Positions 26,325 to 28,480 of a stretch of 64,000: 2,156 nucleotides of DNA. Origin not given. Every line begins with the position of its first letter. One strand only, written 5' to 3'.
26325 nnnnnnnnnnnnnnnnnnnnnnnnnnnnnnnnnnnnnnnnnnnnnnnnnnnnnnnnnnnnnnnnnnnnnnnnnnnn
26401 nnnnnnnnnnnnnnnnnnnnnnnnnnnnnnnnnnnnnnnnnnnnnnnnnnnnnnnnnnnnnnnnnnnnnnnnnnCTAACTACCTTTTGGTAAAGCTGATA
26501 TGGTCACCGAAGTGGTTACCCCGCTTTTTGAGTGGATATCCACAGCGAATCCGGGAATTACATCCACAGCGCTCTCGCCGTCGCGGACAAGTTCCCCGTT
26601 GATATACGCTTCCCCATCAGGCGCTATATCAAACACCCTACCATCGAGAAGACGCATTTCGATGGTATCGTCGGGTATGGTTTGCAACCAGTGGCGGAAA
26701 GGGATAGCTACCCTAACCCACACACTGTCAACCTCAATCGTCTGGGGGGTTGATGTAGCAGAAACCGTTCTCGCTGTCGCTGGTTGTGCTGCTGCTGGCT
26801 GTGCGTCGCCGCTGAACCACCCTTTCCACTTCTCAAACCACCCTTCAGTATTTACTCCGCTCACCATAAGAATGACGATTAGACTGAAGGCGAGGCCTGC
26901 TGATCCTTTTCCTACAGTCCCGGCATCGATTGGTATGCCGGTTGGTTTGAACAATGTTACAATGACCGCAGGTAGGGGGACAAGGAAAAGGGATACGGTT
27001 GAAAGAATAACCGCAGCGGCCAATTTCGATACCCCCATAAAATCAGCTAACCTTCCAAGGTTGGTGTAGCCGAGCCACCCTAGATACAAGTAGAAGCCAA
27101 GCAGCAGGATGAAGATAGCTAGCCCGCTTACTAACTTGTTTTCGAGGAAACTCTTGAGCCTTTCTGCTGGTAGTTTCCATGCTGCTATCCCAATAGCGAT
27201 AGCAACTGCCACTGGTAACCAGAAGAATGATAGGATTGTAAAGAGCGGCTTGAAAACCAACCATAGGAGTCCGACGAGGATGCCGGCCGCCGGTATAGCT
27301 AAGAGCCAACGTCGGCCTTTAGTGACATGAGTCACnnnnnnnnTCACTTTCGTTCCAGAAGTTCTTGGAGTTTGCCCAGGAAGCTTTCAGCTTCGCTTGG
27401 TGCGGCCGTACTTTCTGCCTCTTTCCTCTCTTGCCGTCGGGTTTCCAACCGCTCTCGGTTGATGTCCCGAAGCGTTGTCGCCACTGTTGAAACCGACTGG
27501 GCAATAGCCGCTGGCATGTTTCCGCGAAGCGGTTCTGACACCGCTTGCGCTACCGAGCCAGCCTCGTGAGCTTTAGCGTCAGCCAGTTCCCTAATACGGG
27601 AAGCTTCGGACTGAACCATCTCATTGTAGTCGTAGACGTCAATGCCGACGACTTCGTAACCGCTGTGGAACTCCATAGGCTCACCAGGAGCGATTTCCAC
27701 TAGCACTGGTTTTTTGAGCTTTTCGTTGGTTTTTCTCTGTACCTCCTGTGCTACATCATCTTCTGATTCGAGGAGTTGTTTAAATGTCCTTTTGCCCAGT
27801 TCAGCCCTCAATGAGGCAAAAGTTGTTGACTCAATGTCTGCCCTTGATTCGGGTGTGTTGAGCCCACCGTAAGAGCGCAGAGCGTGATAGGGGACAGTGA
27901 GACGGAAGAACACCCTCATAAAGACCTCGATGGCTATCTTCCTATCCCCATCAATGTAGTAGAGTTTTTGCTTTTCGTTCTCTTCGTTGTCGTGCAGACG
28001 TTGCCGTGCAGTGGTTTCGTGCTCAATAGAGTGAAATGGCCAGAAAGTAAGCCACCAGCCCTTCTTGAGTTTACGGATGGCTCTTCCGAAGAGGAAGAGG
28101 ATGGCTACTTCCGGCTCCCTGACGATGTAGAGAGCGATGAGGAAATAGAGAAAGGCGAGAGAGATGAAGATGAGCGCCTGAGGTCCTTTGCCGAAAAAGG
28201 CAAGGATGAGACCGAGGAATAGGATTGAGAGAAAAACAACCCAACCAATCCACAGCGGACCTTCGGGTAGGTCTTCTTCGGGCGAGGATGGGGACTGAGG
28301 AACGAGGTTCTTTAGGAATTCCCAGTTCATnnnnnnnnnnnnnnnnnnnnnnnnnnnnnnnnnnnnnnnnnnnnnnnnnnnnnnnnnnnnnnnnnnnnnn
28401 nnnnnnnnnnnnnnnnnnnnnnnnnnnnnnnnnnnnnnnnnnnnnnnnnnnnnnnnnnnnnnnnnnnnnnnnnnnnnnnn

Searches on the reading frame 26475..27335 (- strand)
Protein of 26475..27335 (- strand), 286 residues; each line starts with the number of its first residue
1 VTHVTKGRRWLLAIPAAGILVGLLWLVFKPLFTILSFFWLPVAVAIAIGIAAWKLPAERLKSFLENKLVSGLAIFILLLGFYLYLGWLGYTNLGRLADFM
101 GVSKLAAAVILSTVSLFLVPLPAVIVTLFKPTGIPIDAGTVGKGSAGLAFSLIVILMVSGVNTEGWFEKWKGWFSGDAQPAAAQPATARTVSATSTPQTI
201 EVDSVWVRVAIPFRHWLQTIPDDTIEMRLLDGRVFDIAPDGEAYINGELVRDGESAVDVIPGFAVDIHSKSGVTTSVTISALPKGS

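Call 6: search_protein_families(library=pfam, proteins=[window:26475-27335:-], max_evalue=0.1)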
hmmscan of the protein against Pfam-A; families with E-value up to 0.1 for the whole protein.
window:26475-27335:- (286 aa): 0 families

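Call 11: search_protein_families(library=ncbifam, proteins=[window:26475-27335:-], max_evalue=1)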
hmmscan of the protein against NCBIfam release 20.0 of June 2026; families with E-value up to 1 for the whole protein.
window:26475-27335:- (286 aa): 0 families

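Call 35: search_protein_families(library=padloc, proteins=[window:26475-27335:-], max_evalue=0.1)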
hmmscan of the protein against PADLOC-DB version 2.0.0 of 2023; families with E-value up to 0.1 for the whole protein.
window:26475-27335:- (286 aa): 1 family
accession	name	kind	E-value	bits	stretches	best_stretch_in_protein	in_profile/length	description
PDLC02978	2TM-TIR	-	0.017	13.5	1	40-77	36-72/124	-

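Call 36: search_protein_families(library=phrogs, proteins=[window:26475-27335:-], max_evalue=0.1)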
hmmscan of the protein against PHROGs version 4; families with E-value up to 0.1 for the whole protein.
window:26475-27335:- (286 aa): 0 families

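Call 85: predict_structure(protein=window:26475-27335:-)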
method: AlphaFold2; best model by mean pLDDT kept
length: 286 residues; sequences in the alignment: 1
mean_pLDDT: 54.0   pTM: 0.25
mean pLDDT of the five models: 54.0, 52.9, 50.4, 50.3, 48.6
residues with pLDDT >= 90: 2; 70-90: 56; 50-70: 105; < 50: 123
segments of 3 or more residues with pLDDT < 50: 1-4, 169-194, 201-278, 280-286
pLDDT, mean of each block of 10 residues (from residue 1): 53 81 81 68 72 77 74 72 63 56 60 53 56 55 55 52 51 42 38 50 37 29 32 41 45 43 42 43 37
secondary structure, 60 per line:
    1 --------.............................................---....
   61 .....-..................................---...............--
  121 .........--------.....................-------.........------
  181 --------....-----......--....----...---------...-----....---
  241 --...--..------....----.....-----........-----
elements in order: H9-53 H57-65 H67-100 H104-118 H121-129 H138-158 H166-174 E189-192 E198-203 E206-209 E226-228 E234-237 E243-245 E256-259 E264-268 E274-281

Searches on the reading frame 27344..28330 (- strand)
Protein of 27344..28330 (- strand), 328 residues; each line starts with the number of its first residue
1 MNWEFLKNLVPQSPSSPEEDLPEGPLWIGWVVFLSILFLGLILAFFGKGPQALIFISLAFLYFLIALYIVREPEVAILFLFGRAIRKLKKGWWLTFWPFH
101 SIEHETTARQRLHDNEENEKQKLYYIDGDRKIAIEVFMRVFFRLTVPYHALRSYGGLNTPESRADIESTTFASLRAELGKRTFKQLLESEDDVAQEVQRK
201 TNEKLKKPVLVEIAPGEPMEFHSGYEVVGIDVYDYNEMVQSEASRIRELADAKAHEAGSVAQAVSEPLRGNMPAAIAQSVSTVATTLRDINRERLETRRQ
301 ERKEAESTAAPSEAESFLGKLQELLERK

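Call 6: search_protein_families(library=pfam, proteins=[window:27344-28330:-], max_evalue=0.1)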
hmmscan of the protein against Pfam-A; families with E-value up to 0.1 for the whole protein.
window:27344-28330:- (328 aa): 3 families
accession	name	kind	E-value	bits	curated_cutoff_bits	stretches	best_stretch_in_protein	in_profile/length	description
PF01145.31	Band_7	-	7.1e-07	29.9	23.6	1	69-208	2-133/176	SPFH domain / Band 7 family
PF10537.14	WAC_Acf1_DNA_bd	-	0.063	14.2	25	0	180-212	39-71/101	ATP-utilising chromatin assembly and remodelling N-terminal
PF10979.13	DUF2786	-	0.074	13.5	23.9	0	305-327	13-35/40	Protein of unknown function (DUF2786)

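Call 11: search_protein_families(library=ncbifam, proteins=[window:27344-28330:-], max_evalue=1)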
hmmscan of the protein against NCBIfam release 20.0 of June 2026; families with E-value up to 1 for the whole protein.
window:27344-28330:- (328 aa): 2 families
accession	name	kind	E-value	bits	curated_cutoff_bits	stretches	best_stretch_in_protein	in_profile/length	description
TIGR01933.1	hflK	equivalog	0.0092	15.4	159.4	1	67-207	1-130/261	FtsH protease activity modulator HflK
TIGR01932.1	hflC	equivalog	0.014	14.2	134.4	1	55-201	9-157/318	protease modulator HflC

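Call 16: find_related_loci(query=window:27344-28330:-, collection=genome_contigs, flank=5000)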
Query window:27344-28330:- (328 aa) in genome_contigs; peptide patterns used: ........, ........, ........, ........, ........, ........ (x = any residue, [..] = any of these).
186 stretches matched a pattern, but none encodes a relative of the query by tblastn (E <= 1e-3).

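Call 35: search_protein_families(library=padloc, proteins=[window:27344-28330:-], max_evalue=0.1)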
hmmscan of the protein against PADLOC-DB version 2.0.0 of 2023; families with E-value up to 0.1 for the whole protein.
window:27344-28330:- (328 aa): 0 families

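Call 36: search_protein_families(library=phrogs, proteins=[window:27344-28330:-], max_evalue=0.1)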
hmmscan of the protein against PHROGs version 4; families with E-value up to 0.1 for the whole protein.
window:27344-28330:- (328 aa): 1 family
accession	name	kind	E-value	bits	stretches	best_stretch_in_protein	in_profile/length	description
phrog_1105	-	DNA, RNA and nucleotide metabolism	0.039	15.3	1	261-305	24-68/79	DNA polymerase III theta subunit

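Call 63: find_homologous_proteins(query=window:27344-28330:-, max_evalue=1e-10)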
Query window:27344-28330:- (328 aa): 3 proteins with E <= 1e-10 among 6421 candidates.
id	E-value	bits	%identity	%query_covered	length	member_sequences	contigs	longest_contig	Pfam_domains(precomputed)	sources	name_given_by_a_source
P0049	1.5e-213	726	100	100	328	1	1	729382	PF01145.32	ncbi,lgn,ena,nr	ncbi:MAG: SPFH domain-containing protein [Patescibacteria group bacterium]|nr:SPFH domain-containing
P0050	1.1e-90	322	53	95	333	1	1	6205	PF01145.32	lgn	-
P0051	7.1e-54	201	57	58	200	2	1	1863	-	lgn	-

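Call 64: find_encoding_contigs(protein=P0049, flank=4000, max_places=3)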
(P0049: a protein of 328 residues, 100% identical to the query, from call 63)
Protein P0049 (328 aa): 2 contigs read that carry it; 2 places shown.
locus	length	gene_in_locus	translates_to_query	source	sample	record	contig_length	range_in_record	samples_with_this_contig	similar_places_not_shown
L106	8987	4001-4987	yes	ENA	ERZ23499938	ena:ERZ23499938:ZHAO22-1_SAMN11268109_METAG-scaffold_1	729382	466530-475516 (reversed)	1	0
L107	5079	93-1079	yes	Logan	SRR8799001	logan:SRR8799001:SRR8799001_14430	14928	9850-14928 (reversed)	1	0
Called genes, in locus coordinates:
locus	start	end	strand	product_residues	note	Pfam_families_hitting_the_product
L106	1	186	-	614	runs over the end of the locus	PF00004:AAA, PF07728:AAA_5 (weak), PF17862:AAA_lid_3, PF01434:Peptidase_M41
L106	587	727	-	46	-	-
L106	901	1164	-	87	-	-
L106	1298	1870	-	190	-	PF13482:RNase_H_2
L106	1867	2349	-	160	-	PF04308:RNaseH_like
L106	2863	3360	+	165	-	-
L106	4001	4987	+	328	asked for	PF01145:Band_7 (weak)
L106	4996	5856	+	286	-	-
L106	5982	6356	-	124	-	PF04956:TrbC, PF18895:T4SS_pilin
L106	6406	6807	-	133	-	PF18895:T4SS_pilin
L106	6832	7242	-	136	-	PF18895:T4SS_pilin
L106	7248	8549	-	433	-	PF01547:SBP_bac_1, PF13416:SBP_bac_8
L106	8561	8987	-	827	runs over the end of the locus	PF00521:DNA_topoisoIV, PF03989:DNA_gyraseA_C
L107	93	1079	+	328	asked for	PF01145:Band_7 (weak)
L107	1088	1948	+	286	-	-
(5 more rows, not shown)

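Call 65: find_encoding_contigs(protein=P0050, flank=6000, max_places=3)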
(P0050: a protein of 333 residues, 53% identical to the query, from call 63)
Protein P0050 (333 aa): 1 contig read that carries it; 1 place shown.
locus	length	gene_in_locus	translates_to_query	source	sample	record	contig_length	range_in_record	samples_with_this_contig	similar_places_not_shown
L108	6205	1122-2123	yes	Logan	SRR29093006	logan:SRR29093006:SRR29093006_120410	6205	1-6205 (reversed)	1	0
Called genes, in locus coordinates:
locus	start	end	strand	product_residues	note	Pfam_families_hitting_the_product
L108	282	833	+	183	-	-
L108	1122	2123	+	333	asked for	PF01145:Band_7 (weak)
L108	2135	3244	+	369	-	-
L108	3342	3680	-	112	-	PF04956:TrbC (weak), PF18895:T4SS_pilin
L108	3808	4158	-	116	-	PF04956:TrbC, PF18895:T4SS_pilin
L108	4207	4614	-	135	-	PF18895:T4SS_pilin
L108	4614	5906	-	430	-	PF01547:SBP_bac_1, PF13416:SBP_bac_8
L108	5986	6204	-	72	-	?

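Call 66: find_encoding_contigs(protein=P0051, flank=6000, max_places=3)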
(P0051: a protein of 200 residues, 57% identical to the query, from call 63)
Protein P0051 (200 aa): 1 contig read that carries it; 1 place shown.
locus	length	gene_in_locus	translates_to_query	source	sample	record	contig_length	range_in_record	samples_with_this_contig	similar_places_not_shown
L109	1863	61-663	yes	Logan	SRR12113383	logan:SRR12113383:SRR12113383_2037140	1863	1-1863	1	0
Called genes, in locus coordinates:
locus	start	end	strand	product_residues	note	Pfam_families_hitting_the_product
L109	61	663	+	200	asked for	-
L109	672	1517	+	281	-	-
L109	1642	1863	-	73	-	?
